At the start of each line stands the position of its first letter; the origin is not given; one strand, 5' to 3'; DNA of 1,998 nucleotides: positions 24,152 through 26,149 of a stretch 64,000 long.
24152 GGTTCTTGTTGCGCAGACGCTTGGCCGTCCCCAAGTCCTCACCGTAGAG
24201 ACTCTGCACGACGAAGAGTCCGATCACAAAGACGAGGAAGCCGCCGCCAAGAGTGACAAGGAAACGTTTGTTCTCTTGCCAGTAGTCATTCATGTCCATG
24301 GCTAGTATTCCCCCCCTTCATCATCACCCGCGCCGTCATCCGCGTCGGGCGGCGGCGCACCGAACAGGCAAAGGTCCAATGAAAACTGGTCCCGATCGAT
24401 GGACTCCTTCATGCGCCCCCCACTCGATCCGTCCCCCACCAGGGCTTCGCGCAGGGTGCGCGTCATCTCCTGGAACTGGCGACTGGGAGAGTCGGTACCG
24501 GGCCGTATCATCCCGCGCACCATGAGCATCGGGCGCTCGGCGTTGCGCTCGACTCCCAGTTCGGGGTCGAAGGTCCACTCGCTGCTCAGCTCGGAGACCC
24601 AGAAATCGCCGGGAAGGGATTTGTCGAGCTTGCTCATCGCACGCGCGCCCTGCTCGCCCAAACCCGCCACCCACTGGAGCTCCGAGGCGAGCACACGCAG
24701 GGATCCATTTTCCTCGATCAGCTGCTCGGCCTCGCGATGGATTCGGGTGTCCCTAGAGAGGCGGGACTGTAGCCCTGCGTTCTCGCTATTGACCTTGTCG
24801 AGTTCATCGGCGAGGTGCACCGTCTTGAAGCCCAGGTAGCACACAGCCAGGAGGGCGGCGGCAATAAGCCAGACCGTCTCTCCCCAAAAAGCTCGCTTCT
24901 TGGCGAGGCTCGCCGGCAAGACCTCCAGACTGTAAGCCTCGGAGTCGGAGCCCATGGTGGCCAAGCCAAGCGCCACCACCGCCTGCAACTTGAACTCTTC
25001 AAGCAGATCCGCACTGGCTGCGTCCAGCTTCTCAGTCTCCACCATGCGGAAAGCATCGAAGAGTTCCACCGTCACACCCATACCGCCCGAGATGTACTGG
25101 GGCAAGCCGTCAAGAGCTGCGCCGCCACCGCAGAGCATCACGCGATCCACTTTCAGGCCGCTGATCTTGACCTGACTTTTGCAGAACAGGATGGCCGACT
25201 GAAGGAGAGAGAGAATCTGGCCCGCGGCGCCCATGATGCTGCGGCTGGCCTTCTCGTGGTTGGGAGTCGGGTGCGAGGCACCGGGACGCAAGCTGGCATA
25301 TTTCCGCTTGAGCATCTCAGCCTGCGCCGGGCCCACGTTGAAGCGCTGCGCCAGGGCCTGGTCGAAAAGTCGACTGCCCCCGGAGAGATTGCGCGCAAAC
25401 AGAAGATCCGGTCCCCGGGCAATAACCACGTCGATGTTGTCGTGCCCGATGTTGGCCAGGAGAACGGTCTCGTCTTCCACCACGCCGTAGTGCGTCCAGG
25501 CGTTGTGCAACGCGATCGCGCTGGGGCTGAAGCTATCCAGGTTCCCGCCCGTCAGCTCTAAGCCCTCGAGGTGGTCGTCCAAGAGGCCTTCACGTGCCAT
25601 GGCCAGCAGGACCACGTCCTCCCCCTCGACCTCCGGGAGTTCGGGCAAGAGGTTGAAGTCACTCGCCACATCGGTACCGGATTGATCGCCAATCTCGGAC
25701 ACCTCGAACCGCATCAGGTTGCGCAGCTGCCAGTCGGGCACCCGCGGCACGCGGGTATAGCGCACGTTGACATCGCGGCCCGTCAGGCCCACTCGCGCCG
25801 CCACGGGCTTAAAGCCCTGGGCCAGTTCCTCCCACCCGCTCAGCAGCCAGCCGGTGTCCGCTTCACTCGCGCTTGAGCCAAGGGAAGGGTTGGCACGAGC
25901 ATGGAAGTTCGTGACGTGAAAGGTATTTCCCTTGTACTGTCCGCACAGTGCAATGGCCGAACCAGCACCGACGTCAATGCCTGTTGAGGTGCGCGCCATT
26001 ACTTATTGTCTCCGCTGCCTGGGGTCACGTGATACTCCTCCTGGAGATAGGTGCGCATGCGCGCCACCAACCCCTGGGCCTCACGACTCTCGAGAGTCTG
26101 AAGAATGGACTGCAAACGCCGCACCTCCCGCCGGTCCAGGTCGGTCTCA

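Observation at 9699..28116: FHA-led, 11-gene type-IV-filament/T2SS-like pseudopilus operon with no ATPase, platform, secretin or prepilin peptidase nearby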

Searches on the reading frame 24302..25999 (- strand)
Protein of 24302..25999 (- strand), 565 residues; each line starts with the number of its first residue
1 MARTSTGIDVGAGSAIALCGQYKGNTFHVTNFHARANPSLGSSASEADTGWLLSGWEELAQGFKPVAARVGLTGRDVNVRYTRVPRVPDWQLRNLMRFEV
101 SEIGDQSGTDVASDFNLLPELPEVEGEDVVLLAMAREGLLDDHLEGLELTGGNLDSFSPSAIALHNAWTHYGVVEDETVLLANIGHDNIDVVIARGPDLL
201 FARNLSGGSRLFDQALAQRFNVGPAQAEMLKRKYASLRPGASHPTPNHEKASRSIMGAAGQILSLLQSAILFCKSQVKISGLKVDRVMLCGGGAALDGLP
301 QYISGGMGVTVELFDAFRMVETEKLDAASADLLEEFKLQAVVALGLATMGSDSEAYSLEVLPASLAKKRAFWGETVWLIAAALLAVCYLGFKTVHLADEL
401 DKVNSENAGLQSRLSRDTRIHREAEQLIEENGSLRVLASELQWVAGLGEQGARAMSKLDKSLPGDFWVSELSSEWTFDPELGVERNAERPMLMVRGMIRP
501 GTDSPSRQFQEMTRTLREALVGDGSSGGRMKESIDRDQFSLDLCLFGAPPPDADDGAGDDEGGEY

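Call 6: search_protein_families(library=pfam, proteins=[window:24302-25999:-], max_evalue=0.1)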
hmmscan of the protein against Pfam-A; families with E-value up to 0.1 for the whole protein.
window:24302-25999:- (565 aa): 2 families
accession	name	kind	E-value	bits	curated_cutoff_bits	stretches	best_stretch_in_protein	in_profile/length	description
PF11104.14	PilM_2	-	1.8e-14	53.9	27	1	110-347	108-336/340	Type IV pilus assembly protein PilM;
PF14450.12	FtsA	-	1.5e-05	25.8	31.8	1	181-313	2-109/127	Cell division protein FtsA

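Call 11: find_homologous_proteins(query=window:24302-25999:-)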
Query window:24302-25999:- (565 aa): 697 proteins with E <= 0.001 among 8000 candidates; the best 120 are listed.
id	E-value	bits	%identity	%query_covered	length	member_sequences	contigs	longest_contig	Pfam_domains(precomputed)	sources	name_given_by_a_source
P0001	0.0e+0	1254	99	100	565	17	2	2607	PF11104.15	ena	-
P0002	0.0e+0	1184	94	98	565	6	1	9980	PF11104.15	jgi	jgi:Tfp pilus assembly PilM family ATPase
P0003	0.0e+0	1177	93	100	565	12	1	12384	PF14450.13,PF11104.15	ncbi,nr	ncbi:MAG: pilus assembly protein PilM [Planctomycetota bacterium]|nr:pilus assembly protein PilM [Pl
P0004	0.0e+0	1129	88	100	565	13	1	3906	PF11104.15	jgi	jgi:Tfp pilus assembly PilM family ATPase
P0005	0.0e+0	1081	87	98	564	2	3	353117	PF11104.15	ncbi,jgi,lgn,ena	-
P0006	3.5e-284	962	78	100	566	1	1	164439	PF11104.15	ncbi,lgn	-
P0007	1.8e-241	821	68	99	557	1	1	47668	PF14450.13,PF11104.15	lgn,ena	-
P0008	4.7e-238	810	66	99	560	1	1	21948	PF11104.15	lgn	-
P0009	4.6e-234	796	67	97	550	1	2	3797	PF14450.13,PF11104.15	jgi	-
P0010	5.8e-229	780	66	98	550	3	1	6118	PF14450.13,PF11104.15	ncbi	ncbi:MAG: pilus assembly protein PilM [Planctomycetota bacterium]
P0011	7.4e-226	769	64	98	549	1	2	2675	PF14450.13,PF11104.15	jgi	-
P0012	3.2e-219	747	62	100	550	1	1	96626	PF14450.13,PF11104.15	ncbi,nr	ncbi:MAG: pilus assembly protein PilM [bacterium]|nr:pilus assembly protein PilM [bacterium]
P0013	1.5e-214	732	63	97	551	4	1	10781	PF14450.13,PF11104.15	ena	-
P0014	6.0e-213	727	62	100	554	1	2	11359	PF11104.15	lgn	-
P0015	1.0e-212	726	61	97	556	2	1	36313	PF11104.15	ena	-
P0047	1.2e-195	670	58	97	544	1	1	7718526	PF11104.15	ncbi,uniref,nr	ncbi:Competence protein A [Planctomycetes bacterium Poly30]|uniref:Competence protein A n=1 Tax=Salt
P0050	2.2e-195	669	58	99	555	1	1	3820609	PF14450.13,PF11104.15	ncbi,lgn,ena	-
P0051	2.6e-195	669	57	100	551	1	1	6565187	PF14450.13,PF11104.15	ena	-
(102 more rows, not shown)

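Call 12: find_encoding_contigs(protein=P0047, flank=10000, max_places=2)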
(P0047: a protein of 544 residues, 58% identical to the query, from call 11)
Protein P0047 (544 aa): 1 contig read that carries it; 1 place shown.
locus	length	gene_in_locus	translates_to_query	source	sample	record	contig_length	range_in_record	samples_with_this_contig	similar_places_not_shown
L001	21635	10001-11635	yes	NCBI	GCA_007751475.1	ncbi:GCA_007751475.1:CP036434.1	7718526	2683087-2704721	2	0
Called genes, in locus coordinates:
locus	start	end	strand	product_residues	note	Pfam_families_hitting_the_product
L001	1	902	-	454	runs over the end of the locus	PF00512:HisKA, PF02518:HATPase_c, PF00072:Response_reg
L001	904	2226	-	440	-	PF08495:FIST, PF10442:FIST_C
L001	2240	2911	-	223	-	PF00072:Response_reg, PF08281:Sigma70_r4_2 (weak), PF00196:GerE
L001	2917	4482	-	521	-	PF00989:PAS, PF08448:PAS_4, PF13188:PAS_8 (faint), PF24820:Diguanyl_cycl_sensor (weak), PF13426:PAS_9, PF00512:HisKA (weak), PF02518:HATPase_c, PF13581:HATPase_c_2 (weak)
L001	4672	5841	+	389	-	PF04055:Radical_SAM, PF13186:SPASM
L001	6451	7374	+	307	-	-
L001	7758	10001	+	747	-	PF16697:Yop-YscD_cpl, PF00498:FHA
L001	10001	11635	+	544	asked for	PF11104:PilM_2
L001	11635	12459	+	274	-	-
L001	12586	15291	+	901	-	PF13428:TPR_14 (faint), PF14559:TPR_19 (faint), PF00515:TPR_1 (faint), PF07719:TPR_2 (faint), PF13181:TPR_8 (faint), PF13424:TPR_12 (faint), PF13174:TPR_6 (faint), PF13432:TPR_16 (weak), +2 more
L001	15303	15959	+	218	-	PF07963:N_methyl (weak)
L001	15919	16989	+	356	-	PF13385:Laminin_G_3 (weak)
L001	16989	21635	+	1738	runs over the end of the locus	-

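Call 15: search_protein_families(library=ncbifam, proteins=[window:24302-25999:-], max_evalue=0.1)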
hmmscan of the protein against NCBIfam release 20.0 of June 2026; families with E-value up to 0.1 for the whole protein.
window:24302-25999:- (565 aa): 3 families
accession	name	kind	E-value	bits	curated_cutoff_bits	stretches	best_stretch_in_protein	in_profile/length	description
NF045709.1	Amuc_1101_fam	equivalog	1.9e-27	96.3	650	1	67-478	71-478/608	Amuc_1101 family PilM-like pilus complex protein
TIGR01175.1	pilM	subfamily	1.7e-16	60.1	133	1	75-347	78-344/348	type IV pilus assembly protein PilM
TIGR01174.1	ftsA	equivalog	0.0013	17.9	175.85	1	178-244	197-263/371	cell division protein FtsA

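Call 16: find_encoding_contigs(protein=P0051, flank=10000, max_places=1)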
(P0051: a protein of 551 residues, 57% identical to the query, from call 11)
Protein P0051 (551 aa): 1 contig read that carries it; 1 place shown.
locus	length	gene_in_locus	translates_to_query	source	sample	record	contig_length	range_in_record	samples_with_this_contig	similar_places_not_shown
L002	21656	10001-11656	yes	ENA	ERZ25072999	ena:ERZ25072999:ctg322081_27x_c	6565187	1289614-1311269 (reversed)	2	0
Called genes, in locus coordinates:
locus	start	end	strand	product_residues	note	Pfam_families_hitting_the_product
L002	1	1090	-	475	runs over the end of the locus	-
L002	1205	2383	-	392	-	PF06309:Torsin (weak), PF00158:Sigma54_activat (weak), PF07724:AAA_2, PF07728:AAA_5, PF13401:AAA_22 (faint), PF00004:AAA, PF10431:ClpB_D2-small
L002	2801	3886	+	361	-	PF00069:Pkinase, PF07714:PK_Tyr_Ser-Thr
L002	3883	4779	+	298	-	PF03692:CxxCxxCC (weak)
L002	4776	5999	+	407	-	PF13428:TPR_14 (faint), PF13485:Peptidase_MA_2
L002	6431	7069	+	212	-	PF04002:RadC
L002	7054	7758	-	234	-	PF04452:Methyltrans_RNA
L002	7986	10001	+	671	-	PF16697:Yop-YscD_cpl, PF00498:FHA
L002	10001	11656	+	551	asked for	PF11104:PilM_2, PF14450:FtsA (weak)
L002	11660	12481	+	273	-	-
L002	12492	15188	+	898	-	PF00515:TPR_1 (faint), PF07719:TPR_2 (faint), PF13424:TPR_12 (faint), PF13428:TPR_14 (faint), PF14559:TPR_19 (faint), PF13432:TPR_16 (weak), PF13371:TPR_9 (weak), PF13432:TPR_16 (weak), +4 more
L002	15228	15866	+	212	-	PF07963:N_methyl (weak)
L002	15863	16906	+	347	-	PF07963:N_methyl (weak)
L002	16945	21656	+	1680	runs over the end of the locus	-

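Call 17: find_encoding_contigs(protein=P0050, flank=10000, max_places=1)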
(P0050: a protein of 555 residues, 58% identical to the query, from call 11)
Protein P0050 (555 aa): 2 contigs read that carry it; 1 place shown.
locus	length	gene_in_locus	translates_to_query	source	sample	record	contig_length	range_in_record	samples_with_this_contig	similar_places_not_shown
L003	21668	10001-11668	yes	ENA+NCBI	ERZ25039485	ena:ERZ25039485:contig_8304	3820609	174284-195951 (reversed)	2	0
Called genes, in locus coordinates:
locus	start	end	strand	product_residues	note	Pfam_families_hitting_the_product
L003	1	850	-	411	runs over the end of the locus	-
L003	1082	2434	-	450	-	PF00158:Sigma54_activat (weak), PF00004:AAA, PF07724:AAA_2, PF07728:AAA_5, PF10431:ClpB_D2-small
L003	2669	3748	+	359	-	PF03109:ABC1 (faint), PF00069:Pkinase, PF01636:APH (faint), PF07714:PK_Tyr_Ser-Thr, PF14531:Kinase-like (weak)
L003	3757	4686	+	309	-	PF03692:CxxCxxCC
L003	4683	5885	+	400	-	PF13485:Peptidase_MA_2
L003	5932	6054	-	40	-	-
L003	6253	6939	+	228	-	PF04002:RadC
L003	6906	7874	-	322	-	PF04452:Methyltrans_RNA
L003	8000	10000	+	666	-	PF16697:Yop-YscD_cpl, PF00498:FHA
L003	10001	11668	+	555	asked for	PF11104:PilM_2, PF14450:FtsA (weak)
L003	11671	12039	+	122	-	-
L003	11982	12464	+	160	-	-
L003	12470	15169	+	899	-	PF00515:TPR_1 (faint), PF07719:TPR_2 (faint), PF13176:TPR_7 (faint), PF13181:TPR_8 (faint), PF13371:TPR_9 (faint), PF13424:TPR_12 (faint), PF13428:TPR_14 (faint), PF13432:TPR_16 (weak), +6 more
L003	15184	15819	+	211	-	-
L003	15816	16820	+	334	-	PF07963:N_methyl (weak)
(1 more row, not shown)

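Call 18: find_encoding_contigs(protein=P0012, flank=10000, max_places=1)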
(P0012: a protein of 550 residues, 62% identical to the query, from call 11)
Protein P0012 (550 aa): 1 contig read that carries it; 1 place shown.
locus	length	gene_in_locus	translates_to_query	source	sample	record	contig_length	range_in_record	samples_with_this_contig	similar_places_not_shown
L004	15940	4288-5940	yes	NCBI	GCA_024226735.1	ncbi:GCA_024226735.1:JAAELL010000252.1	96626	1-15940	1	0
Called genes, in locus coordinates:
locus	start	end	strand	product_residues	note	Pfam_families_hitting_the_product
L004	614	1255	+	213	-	PF04002:RadC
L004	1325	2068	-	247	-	PF20260:PUA_4, PF04452:Methyltrans_RNA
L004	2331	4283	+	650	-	PF16697:Yop-YscD_cpl, PF00498:FHA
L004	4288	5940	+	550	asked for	PF11104:PilM_2, PF14450:FtsA (faint)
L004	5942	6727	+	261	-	-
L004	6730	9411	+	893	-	PF13371:TPR_9 (faint), PF13428:TPR_14 (faint), PF13414:TPR_11 (faint), PF13431:TPR_17 (faint), PF00515:TPR_1 (faint), PF07719:TPR_2 (faint), PF13432:TPR_16 (weak), PF14559:TPR_19, +4 more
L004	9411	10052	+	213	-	PF07963:N_methyl (weak)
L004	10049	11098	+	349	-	-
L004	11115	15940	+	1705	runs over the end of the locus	-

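Call 35: search_solved_structures(query=window:24302-25999:-, max_evalue=0.1)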
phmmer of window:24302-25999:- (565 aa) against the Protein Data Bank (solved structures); distinct sequences matched with E-value up to 0.1: 2.
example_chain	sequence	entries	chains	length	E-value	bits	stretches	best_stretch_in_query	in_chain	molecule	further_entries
3jc8_Ma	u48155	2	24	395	3.5e-15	59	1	68-348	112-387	Type IV pilus biogenesis protein PilM | PilM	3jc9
2ych_A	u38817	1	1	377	5.1e-11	45.3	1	71-351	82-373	COMPETENCE PROTEIN PILM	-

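Call 55: search_protein_representatives(protein=window:24302-25999:-)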
Query: 565 residues. Proteins with E-value up to 0.001 (for the whole library): 3665; up to 1e-10: 855; up to 1e-30: 204. The best 150 are listed.
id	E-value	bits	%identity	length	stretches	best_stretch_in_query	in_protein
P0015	3.3e-213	725.9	61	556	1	1-559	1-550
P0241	4.6e-146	504.3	48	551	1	3-553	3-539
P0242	1.1e-136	473.3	58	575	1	63-433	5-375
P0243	3.6e-136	471.6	62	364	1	192-558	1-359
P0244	4.5e-132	458.1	59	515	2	41-305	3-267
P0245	2.5e-126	439.2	71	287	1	1-297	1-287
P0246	1.3e-108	380.7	47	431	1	134-546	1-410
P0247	2.4e-108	379.8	56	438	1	1-353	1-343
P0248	5.1e-98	345.7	38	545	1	47-553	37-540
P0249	2.1e-94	333.8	39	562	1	1-516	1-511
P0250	4.6e-87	309.5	38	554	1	59-546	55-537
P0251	4.6e-86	306.2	37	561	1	1-553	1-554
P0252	4.1e-85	303.1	39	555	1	1-479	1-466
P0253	1.4e-84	301.4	50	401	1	179-504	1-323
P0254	7.3e-84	299.0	37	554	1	57-555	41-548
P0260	1.8e-76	274.6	34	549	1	5-517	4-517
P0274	1.2e-66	242.2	30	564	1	6-560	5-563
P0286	1.4e-57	212.3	30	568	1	5-523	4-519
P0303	5.2e-51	190.5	29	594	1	4-472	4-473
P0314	4.0e-46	174.4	30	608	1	5-415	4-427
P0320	2.0e-45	172.1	29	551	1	5-504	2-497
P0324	1.2e-44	169.5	32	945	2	63-238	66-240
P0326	6.5e-44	167.1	26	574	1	5-538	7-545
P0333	7.1e-42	160.4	29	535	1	5-428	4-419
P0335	1.1e-41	159.7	28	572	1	3-480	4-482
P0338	1.9e-41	159.0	28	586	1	4-425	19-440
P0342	1.2e-40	156.3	30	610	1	5-429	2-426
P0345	2.8e-40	155.1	27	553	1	70-517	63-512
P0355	8.7e-39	150.2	28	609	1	4-465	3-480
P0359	2.0e-38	149.0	29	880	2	4-254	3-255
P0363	5.0e-38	147.7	27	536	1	68-524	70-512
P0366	7.7e-38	147.1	27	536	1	6-472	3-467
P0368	1.7e-37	146.0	27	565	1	2-472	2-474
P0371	5.7e-37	144.2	28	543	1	64-500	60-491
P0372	6.0e-37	144.1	29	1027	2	65-268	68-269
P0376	9.2e-37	143.5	28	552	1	48-470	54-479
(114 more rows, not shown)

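Call 56: find_encoding_contigs(protein=P0274, flank=10000, max_places=2)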
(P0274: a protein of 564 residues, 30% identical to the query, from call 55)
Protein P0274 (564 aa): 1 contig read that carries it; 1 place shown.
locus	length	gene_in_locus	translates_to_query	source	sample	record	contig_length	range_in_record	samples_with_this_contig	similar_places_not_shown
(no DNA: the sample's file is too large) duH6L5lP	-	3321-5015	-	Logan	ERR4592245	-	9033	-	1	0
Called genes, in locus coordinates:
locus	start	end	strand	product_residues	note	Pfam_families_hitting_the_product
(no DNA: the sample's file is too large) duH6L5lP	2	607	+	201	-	?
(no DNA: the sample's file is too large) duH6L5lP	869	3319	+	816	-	PF00498:FHA, PF16697:Yop-YscD_cpl, PF00498:FHA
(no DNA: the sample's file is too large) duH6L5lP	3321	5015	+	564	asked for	PF11104:PilM_2, PF14450:FtsA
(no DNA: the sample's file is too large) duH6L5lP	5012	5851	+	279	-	-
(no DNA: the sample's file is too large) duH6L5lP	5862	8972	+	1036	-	PF13428:TPR_14 (faint), PF23914:TPR_CcmH_CycH (faint), PF07719:TPR_2 (faint), PF13424:TPR_12 (faint), PF13174:TPR_6 (faint), PF25062:ARM_TT21_N (weak), PF13432:TPR_16, PF14559:TPR_19, +4 more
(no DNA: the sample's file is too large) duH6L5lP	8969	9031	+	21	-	?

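Call 58: find_encoding_contigs(protein=P0326, flank=10000, max_places=2)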
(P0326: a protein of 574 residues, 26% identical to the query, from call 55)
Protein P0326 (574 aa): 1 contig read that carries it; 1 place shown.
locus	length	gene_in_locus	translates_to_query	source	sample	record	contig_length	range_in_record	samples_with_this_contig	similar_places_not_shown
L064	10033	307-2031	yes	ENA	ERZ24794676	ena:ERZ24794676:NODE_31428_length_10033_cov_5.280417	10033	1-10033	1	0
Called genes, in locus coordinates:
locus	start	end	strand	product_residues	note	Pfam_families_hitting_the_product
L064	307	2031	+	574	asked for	PF11104:PilM_2, PF06723:MreB_Mbl (faint), PF14450:FtsA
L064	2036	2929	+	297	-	-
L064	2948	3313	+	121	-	-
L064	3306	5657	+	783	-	PF00515:TPR_1 (faint), PF13432:TPR_16 (weak), PF13432:TPR_16 (weak), PF14559:TPR_19 (weak), PF13414:TPR_11 (weak), PF13432:TPR_16 (weak), PF14559:TPR_19, PF13432:TPR_16, +16 more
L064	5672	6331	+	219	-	-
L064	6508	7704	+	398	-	PF13385:Laminin_G_3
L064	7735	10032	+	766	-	?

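Call 59: find_encoding_contigs(protein=P0314, flank=10000, max_places=2)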
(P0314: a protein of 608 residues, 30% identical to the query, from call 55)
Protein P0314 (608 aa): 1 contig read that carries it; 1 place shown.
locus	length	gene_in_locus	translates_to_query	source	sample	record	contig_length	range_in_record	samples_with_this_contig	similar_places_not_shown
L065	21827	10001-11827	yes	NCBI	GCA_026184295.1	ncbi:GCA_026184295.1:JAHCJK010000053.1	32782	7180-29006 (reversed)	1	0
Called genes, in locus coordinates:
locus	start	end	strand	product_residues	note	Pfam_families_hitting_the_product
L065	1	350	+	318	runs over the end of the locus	PF00005:ABC_tran, PF13304:AAA_21 (weak)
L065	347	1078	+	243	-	PF12679:ABC2_membrane_2, PF12730:ABC2_membrane_4, PF13346:ABC2_membrane_5, PF12698:ABC2_membrane_3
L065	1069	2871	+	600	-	PF09822:ABC_transp_aux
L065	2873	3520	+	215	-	-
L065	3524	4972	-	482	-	PF06452:CBM9_1 (weak)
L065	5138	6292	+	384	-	PF22020:RlmL_1st, PF02926:THUMP, PF01170:UPF0020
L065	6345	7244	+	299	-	PF00763:THF_DHG_CYH, PF02882:THF_DHG_CYH_C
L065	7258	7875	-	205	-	-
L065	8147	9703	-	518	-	PF00583:Acetyltransf_1 (weak), PF00795:CN_hydrolase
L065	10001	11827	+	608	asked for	PF11104:PilM_2, PF06723:MreB_Mbl (faint)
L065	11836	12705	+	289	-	-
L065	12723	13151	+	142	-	-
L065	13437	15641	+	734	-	PF21033:RMD1-3 (faint), PF25062:ARM_TT21_N (faint), PF07719:TPR_2 (faint), PF12895:ANAPC3 (faint), PF23914:TPR_CcmH_CycH, PF14559:TPR_19, PF13432:TPR_16, PF14559:TPR_19, +8 more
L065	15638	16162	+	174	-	PF07963:N_methyl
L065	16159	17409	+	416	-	PF07963:N_methyl (faint), PF13385:Laminin_G_3 (weak)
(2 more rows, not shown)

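Call 67: list_cluster_members(proteins=[P0314, P0251, P0260, P0286, P0303, P0335, P0355, P0342, P0368, P0338])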
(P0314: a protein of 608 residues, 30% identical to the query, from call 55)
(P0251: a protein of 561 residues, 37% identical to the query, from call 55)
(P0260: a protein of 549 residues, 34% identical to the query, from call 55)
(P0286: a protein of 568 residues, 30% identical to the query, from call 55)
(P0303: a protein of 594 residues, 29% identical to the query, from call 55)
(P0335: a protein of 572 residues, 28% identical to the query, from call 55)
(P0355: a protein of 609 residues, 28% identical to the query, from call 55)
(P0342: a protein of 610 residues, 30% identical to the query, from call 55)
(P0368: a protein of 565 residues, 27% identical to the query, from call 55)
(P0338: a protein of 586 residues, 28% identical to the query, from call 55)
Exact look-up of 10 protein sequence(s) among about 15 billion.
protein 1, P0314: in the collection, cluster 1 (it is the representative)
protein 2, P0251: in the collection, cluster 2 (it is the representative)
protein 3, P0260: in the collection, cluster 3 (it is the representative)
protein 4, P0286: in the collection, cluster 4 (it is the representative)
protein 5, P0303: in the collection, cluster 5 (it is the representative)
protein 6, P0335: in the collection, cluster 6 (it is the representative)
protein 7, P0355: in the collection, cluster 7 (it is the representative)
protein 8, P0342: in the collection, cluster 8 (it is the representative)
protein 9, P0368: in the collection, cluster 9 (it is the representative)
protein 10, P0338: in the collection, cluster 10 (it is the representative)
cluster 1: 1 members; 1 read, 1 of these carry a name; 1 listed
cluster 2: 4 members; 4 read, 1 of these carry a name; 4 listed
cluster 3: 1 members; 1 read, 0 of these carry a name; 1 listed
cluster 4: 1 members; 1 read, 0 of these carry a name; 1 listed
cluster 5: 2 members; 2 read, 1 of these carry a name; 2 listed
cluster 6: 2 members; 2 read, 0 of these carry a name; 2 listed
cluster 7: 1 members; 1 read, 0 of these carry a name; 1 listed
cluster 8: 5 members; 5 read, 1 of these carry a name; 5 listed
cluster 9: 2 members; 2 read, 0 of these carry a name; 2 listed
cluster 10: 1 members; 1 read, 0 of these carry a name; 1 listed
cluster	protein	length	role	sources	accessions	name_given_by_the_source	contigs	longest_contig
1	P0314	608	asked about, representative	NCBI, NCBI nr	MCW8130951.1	MAG: pilus assembly protein PilM [Planctomycetota bacterium] | pilus assembly protein PilM [Planctomycetota bacterium]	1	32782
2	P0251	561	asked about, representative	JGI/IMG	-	-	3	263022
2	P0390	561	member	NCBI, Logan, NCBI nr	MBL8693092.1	MAG: pilus assembly protein PilM [Planctomycetes bacterium] | pilus assembly protein PilM [Planctomycetota bacterium]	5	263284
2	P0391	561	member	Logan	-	-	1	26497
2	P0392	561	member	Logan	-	-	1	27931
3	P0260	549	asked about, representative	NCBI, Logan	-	-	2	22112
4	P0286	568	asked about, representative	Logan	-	-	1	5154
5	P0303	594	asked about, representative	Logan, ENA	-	-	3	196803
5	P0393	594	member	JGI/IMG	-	type IV pilus assembly protein PilM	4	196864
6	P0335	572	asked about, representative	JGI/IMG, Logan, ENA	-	-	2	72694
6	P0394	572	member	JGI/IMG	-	-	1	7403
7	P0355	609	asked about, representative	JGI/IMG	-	-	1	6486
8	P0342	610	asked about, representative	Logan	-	-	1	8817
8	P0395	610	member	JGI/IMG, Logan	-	type IV pilus assembly protein PilM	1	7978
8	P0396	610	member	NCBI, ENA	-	-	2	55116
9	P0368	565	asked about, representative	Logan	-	-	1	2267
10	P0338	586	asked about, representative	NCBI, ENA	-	-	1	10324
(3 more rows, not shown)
